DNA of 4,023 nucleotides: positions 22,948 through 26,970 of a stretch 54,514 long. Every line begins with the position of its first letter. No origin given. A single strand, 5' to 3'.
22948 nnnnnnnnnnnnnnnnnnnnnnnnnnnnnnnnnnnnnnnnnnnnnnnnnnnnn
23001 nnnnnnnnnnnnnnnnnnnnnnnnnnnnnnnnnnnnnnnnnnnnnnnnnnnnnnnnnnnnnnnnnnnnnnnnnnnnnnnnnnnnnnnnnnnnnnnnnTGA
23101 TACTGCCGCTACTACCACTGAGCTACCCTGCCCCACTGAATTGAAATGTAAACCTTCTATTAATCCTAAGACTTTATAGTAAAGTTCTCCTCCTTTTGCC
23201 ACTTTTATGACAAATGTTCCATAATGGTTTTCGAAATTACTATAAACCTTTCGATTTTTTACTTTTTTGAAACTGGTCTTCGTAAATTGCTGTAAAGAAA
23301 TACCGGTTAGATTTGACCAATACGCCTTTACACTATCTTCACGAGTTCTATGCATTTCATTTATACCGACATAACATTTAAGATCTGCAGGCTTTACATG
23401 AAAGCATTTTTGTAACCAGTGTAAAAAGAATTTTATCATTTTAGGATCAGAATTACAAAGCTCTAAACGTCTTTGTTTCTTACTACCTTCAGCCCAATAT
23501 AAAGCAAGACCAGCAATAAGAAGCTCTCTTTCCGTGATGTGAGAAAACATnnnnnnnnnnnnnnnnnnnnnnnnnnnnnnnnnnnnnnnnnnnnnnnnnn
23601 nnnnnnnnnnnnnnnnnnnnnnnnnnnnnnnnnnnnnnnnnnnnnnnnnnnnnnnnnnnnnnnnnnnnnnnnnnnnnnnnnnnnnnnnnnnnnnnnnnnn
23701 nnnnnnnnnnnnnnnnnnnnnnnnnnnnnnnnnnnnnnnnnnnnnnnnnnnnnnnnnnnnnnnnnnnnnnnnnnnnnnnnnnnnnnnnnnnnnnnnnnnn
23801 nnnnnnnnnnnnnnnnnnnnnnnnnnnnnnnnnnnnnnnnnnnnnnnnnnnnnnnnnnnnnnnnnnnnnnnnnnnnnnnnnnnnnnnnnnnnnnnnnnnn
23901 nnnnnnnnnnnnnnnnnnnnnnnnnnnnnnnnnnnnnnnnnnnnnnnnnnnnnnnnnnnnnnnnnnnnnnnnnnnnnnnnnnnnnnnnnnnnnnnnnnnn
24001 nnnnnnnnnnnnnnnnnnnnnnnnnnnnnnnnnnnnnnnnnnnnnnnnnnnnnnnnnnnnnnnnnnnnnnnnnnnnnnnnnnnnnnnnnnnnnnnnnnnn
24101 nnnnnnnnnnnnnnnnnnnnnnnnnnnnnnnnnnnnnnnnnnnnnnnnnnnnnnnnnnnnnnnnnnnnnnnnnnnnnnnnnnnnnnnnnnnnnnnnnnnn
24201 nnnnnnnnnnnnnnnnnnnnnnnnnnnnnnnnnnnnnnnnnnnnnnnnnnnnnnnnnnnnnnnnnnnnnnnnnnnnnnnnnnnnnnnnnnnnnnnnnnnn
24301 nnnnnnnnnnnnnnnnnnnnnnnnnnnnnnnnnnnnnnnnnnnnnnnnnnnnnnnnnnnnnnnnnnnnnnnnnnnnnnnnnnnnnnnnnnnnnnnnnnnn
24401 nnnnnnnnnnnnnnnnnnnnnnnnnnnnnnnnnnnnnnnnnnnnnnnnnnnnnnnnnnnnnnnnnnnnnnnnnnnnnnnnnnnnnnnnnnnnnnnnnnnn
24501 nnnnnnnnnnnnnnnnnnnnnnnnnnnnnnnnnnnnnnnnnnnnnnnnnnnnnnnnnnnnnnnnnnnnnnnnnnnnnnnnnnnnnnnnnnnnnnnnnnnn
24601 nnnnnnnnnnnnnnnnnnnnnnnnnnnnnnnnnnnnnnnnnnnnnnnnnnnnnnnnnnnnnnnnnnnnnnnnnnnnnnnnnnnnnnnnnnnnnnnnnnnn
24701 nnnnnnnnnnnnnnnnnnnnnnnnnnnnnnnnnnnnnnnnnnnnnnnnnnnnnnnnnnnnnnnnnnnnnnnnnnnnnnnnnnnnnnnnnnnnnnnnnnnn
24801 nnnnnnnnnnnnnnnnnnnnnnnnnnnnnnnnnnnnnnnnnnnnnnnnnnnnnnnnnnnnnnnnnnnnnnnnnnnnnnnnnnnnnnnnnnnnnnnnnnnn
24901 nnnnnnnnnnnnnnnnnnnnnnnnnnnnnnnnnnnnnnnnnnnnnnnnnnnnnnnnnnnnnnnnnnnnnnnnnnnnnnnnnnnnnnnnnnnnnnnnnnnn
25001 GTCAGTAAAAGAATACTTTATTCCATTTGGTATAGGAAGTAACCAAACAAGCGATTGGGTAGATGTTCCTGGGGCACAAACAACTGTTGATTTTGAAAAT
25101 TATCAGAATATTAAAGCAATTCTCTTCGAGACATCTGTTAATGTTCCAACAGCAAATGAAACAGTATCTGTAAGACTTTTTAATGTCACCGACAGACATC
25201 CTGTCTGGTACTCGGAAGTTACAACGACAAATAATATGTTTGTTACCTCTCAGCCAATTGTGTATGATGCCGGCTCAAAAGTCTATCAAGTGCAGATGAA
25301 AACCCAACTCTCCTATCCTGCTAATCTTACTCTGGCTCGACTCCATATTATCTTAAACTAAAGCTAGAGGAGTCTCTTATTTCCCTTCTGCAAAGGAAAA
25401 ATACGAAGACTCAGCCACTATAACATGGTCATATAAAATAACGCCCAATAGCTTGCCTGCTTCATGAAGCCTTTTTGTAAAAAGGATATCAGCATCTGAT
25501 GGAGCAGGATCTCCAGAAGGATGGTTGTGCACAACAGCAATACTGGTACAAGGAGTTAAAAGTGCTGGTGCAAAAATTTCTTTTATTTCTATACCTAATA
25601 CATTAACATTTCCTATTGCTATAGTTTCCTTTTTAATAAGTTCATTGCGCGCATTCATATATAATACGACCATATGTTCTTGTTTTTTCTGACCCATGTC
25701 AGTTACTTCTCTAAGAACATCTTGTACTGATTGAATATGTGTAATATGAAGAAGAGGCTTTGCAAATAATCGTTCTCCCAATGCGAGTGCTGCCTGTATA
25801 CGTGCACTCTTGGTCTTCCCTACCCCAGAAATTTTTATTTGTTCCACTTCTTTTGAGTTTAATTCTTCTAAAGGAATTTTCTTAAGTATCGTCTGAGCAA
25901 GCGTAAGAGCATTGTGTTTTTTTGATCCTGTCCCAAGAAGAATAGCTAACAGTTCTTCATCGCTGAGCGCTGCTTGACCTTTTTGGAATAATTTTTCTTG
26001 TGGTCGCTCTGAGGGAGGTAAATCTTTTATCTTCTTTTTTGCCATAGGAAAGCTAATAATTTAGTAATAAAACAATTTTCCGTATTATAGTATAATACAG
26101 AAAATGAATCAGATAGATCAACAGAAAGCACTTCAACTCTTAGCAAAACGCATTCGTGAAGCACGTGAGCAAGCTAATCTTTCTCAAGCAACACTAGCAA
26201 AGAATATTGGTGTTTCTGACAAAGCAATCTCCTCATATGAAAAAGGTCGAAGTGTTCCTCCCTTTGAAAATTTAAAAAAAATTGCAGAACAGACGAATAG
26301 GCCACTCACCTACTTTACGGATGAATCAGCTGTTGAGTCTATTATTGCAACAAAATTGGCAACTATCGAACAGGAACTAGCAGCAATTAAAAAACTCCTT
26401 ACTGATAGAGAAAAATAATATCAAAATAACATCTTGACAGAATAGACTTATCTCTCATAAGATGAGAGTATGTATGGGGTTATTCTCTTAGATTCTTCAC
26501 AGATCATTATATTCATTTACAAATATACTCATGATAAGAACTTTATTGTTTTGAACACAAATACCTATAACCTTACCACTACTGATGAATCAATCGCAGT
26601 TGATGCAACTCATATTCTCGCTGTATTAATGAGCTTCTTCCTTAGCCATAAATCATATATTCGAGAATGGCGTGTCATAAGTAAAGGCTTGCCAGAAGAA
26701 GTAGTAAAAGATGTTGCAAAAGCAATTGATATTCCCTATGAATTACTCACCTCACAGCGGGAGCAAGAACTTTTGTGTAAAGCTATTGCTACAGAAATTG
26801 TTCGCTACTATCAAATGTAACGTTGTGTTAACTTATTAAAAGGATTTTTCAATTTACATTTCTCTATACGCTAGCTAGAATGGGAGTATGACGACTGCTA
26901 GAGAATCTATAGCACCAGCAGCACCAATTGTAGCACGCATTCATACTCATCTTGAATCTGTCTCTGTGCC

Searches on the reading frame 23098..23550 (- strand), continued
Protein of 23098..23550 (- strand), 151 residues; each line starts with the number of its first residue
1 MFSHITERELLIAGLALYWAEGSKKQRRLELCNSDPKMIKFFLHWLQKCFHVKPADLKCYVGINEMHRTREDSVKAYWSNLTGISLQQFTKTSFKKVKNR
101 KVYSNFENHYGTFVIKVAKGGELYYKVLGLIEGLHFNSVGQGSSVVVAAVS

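Call 96: find_encoding_contigs(protein=P0203, flank=2500, max_places=1)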
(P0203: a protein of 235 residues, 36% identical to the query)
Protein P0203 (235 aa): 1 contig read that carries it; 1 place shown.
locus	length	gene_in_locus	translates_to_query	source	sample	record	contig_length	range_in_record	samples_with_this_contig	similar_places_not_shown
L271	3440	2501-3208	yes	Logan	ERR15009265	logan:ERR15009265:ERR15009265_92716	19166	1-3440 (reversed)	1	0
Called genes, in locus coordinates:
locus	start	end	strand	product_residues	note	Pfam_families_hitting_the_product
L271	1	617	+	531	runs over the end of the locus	PF16927:HisKA_7TM, PF02518:HATPase_c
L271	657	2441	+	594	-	PF00664:ABC_membrane, PF02463:SMC_N (weak), PF00005:ABC_tran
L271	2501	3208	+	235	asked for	PF13384:HTH_23 (weak)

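Call 97: find_encoding_contigs(protein=P0250, flank=2500, max_places=1)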
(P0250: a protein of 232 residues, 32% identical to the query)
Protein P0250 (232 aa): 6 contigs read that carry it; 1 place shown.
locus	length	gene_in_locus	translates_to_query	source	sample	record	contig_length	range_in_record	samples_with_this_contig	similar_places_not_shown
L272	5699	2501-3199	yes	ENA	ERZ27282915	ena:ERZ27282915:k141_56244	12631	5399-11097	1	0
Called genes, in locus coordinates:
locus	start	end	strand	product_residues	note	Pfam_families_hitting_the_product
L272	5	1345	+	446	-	PF01425:Amidase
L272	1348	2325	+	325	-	-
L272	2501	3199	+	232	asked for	PF13384:HTH_23 (weak)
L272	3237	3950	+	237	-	PF13489:Methyltransf_23, PF05148:Methyltransf_8 (faint), PF13847:Methyltransf_31, PF08241:Methyltransf_11, PF08242:Methyltransf_12, PF13649:Methyltransf_25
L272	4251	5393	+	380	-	-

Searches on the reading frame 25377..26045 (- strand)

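Call 10: search_protein_families(library=ncbifam, proteins=[window:25377-26045:-])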
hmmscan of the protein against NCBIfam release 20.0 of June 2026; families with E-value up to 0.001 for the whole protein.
window:25377-26045:- (222 aa): 2 families
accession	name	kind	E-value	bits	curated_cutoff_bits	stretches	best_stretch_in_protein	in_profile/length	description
NF000642.1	PRK00024.1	equivalog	7.4e-62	208.8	180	1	16-220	1-208/212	RadC family protein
TIGR00608.1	radc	subfamily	2.8e-56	190.7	133.85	1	14-220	1-214/218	RadC family protein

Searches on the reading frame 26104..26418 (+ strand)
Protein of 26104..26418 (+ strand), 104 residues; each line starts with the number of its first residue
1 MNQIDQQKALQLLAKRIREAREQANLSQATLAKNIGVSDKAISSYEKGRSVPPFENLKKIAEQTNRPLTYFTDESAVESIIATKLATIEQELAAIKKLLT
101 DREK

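Call 13: search_protein_families(library=pfam, proteins=[window:26104-26418:+], max_evalue=0.1)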
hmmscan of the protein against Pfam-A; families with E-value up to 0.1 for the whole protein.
window:26104-26418:+ (104 aa): 11 families
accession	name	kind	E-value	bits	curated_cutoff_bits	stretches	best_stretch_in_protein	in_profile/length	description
PF01381.28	HTH_3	-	3e-17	62.8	23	1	17-71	1-55/55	Helix-turn-helix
PF12844.13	HTH_19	-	7.2e-14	51.9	30.2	1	15-71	2-58/64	Helix-turn-helix domain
PF13560.12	HTH_31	-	2.3e-10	41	27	1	13-62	2-52/64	Helix-turn-helix domain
PF15731.11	MqsA_antitoxin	-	0.00046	20.7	30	1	13-58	70-115/131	Antitoxin component of bacterial toxin-antitoxin system, MqsA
PF13443.12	HTH_26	-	0.0015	19.2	22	1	16-62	1-48/63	Cro/C1-type HTH DNA-binding domain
PF15943.11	YdaS_toxin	-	0.003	17.8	30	1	27-66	10-49/65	Bacterial toxin YdaS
PF13744.12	HTH_37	-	0.0051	17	27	1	13-49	19-55/80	Helix-turn-helix domain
PF22495.2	HTH_92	-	0.0064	16.2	27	1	18-53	1-36/45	RsaL-like HTH domain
PF13730.12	HTH_36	-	0.0098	16.1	25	1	18-44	18-44/55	Helix-turn-helix domain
PF13413.12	HTH_25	-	0.041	14.1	24.6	1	17-49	2-34/62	Helix-turn-helix domain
PF14549.12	P22_Cro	-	0.044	14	30.2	1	28-53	12-35/60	DNA-binding transcriptional regulator Cro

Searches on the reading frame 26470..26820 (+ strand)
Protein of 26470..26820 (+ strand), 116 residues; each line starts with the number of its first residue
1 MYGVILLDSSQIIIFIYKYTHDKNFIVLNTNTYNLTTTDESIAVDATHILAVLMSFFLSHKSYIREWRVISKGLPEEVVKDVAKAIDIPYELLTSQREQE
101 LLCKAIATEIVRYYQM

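Call 13: search_protein_families(library=pfam, proteins=[window:26470-26820:+], max_evalue=0.1)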
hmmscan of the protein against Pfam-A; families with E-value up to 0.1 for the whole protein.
window:26470-26820:+ (116 aa): 1 family
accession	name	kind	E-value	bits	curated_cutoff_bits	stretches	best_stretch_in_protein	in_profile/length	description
PF25628.1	Shotoku_capsid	-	0.068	12.8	27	1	5-74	54-125/330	Shotokuvirus capsid protein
